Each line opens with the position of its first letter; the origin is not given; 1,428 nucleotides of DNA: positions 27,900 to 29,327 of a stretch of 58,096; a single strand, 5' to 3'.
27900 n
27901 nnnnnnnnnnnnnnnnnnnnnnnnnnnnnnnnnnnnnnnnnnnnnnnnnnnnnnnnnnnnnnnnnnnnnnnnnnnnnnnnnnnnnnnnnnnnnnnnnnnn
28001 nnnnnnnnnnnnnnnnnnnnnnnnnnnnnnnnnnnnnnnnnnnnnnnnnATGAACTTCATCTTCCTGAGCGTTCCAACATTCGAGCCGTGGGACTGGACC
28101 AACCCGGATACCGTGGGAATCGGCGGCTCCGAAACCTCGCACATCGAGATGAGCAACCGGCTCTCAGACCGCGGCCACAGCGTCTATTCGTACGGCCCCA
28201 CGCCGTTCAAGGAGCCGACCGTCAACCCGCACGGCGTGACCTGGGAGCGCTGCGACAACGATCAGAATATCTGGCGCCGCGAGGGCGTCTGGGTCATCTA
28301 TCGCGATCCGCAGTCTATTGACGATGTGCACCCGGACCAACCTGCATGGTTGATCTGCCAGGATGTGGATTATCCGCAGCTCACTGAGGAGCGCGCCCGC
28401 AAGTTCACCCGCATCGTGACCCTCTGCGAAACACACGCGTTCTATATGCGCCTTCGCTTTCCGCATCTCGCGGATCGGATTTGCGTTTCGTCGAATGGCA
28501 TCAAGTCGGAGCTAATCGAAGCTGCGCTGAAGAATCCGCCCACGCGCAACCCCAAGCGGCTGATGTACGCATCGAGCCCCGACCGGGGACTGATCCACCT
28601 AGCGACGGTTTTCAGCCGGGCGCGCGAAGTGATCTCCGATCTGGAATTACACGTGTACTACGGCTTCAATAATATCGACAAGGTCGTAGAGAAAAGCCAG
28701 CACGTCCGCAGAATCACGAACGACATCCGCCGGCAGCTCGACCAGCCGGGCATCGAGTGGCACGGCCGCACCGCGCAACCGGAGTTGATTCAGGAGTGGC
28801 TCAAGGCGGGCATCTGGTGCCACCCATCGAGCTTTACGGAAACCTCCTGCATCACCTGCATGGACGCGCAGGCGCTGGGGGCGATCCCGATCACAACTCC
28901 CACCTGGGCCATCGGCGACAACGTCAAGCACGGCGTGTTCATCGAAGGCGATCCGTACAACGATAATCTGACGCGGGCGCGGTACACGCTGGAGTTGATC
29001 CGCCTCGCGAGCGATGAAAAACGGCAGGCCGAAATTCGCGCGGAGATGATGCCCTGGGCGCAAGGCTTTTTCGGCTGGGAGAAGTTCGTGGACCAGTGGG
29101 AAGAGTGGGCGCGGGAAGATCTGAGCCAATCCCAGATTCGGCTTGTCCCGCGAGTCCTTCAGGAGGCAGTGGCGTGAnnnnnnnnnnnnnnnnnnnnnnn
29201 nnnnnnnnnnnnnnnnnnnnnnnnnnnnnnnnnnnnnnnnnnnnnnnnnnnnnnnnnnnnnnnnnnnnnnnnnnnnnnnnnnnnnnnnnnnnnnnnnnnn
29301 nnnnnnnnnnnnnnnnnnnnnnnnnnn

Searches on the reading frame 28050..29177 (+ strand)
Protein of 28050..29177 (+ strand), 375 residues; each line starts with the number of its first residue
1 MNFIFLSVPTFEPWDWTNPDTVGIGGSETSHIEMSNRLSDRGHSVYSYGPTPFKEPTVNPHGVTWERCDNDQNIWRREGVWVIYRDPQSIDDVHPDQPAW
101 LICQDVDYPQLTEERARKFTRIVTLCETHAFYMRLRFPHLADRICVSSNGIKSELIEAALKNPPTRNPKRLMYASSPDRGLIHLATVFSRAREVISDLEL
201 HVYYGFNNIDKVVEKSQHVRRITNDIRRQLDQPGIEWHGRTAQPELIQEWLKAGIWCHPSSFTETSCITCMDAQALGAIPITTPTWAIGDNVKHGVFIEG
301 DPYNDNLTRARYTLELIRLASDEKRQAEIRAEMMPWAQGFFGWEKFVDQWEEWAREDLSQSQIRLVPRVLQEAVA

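Call 8: search_protein_families(library=pfam, proteins=[window:28050-29177:+], max_evalue=0.01)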
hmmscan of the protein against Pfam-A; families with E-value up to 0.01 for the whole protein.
window:28050-29177:+ (375 aa): 3 families
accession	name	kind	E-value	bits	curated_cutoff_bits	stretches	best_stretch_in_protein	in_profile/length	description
PF00534.26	Glycos_transf_1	-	0.00025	21.1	26.4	1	232-298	72-139/172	Glycosyl transferases group 1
PF13692.12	Glyco_trans_1_4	-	0.00095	19.9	27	1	226-296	49-119/142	Glycosyl transferases group 1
PF13439.12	Glyco_transf_4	-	0.0044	17.5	28.5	0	24-105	1-80/170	Glycosyltransferase Family 4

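Call 28: find_related_loci(query=window:28050-29177:+, collection=viral_contigs, flank=10000)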
Query window:28050-29177:+ (375 aa) in viral_contigs; peptide patterns used: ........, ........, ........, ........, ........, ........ (x = any residue, [..] = any of these).
24 stretches matched a pattern; 22 encode a relative of the query (tblastn E <= 1e-3); 21 distinct loci.
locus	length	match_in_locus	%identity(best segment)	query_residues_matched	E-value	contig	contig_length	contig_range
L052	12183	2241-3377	89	1-375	0e+0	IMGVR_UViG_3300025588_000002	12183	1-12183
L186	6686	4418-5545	89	1-375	0e+0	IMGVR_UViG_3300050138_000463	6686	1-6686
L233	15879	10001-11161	85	1-375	0e+0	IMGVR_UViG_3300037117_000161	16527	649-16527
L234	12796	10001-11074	89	1-358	0e+0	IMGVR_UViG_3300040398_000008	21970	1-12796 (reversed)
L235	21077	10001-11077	78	1-361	0e+0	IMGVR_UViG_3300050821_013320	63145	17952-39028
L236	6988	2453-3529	71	1-361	0e+0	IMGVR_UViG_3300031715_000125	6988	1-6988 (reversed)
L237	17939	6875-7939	70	1-357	2e-179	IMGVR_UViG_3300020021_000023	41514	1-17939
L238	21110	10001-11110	60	1-358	2e-146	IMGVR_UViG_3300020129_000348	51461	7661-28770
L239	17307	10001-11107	54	1-359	1e-134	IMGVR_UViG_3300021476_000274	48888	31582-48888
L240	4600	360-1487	53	1-362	5e-132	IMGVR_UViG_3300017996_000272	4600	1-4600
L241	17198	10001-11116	54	2-361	6e-130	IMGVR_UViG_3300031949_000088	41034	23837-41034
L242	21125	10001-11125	53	1-361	1e-126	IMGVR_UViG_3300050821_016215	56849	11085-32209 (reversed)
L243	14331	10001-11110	51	1-358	1e-120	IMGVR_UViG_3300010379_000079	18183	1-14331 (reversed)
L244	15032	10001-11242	48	1-361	3e-117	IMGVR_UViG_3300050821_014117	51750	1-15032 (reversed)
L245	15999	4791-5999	49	1-372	7e-112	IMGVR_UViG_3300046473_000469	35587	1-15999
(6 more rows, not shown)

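Call 37: find_related_loci(query=window:28050-29177:+, collection=genome_contigs, flank=10000)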
Query window:28050-29177:+ (375 aa) in genome_contigs; peptide patterns used: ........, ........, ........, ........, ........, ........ (x = any residue, [..] = any of these).
14 stretches matched a pattern, but none encodes a relative of the query by tblastn (E <= 1e-3).
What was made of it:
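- Tried and rejected: A scan of GTDB genomes with the marker protein found nothing (call 37).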

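Call 43: search_protein_families(library=phrogs, proteins=[window:28050-29177:+], max_evalue=0.001)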
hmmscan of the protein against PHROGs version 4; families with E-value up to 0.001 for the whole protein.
window:28050-29177:+ (375 aa): 0 families

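Call 59: find_homologous_proteins(query=window:28050-29177:+, max_evalue=1e-10)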
Query window:28050-29177:+ (375 aa): 657 proteins with E <= 1e-10 among 2554 candidates; the best 120 are listed.
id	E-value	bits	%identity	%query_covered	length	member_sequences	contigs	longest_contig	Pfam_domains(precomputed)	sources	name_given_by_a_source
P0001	3.3e-229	778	89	95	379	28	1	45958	-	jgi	jgi:glycosyltransferase involved in cell wall biosynthesis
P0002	5.9e-218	741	83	96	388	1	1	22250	-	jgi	jgi:glycosyltransferase involved in cell wall biosynthesis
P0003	2.5e-217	739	82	98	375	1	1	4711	-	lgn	-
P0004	1.2e-209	714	81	100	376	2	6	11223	-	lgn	-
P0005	4.4e-198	676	79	96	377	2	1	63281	-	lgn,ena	-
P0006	5.1e-193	659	75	98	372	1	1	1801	-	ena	-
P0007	2.5e-188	644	84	85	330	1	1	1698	-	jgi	jgi:glycosyltransferase involved in cell wall biosynthesis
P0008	3.4e-185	633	74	95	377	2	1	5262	-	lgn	-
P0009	9.2e-180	616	71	95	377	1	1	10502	PF13439.13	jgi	jgi:glycosyltransferase involved in cell wall biosynthesis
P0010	1.8e-178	611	68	97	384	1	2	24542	PF13439.13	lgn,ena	-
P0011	1.3e-175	602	70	95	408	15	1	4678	-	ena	-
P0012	7.3e-171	586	69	96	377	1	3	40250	PF13439.13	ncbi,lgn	-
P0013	2.1e-169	582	69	95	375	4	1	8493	PF13439.13,PF13692.13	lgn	-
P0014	7.1e-169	580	64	98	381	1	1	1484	PF13439.13,PF13692.13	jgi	jgi:glycosyltransferase involved in cell wall biosynthesis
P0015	9.1e-164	563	65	97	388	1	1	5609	PF00534.27,PF13439.13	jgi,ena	-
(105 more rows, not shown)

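Call 60: find_encoding_contigs(protein=P0001, flank=10000, max_places=3)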
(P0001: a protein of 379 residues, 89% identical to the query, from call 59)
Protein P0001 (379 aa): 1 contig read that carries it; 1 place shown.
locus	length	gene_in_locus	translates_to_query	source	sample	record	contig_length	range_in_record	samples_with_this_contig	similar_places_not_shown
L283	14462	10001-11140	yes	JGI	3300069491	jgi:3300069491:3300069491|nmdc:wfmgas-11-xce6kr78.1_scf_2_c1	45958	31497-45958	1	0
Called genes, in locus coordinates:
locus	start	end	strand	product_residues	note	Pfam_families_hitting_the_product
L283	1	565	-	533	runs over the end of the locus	-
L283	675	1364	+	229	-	-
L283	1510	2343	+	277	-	-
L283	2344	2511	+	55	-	-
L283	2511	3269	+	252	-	-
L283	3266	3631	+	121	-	-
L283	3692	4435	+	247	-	-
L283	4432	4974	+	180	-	-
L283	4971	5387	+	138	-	-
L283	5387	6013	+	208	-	-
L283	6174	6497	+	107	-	-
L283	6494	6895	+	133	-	PF00226:DnaJ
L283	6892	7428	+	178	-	-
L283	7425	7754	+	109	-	-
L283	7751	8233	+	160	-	-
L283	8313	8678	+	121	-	-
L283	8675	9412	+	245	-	-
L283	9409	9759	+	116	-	-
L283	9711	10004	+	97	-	-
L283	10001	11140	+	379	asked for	-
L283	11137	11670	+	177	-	PF08241:Methyltransf_11, PF13649:Methyltransf_25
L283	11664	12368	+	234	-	PF00535:Glycos_transf_2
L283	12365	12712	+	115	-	-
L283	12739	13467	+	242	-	-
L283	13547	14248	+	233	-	-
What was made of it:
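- Public gene calls do not annotate the corresponding ORF in L283 (call 60).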

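Call 61: find_encoding_contigs(protein=P0002, flank=10000, max_places=3)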
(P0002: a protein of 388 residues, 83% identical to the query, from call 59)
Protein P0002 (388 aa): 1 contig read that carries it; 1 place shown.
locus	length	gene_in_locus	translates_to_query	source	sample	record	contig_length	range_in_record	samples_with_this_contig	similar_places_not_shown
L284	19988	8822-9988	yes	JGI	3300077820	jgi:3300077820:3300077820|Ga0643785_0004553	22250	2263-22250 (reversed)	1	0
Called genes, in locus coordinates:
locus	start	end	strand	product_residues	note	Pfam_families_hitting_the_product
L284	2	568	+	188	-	?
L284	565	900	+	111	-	-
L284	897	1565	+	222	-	-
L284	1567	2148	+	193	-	-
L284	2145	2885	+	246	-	-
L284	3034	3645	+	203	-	-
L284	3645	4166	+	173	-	-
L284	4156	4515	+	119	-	-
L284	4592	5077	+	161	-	-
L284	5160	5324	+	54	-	-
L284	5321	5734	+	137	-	PF02643:DUF192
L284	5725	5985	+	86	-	-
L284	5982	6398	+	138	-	PF00226:DnaJ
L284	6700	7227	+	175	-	-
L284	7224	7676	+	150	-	-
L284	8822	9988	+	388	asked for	-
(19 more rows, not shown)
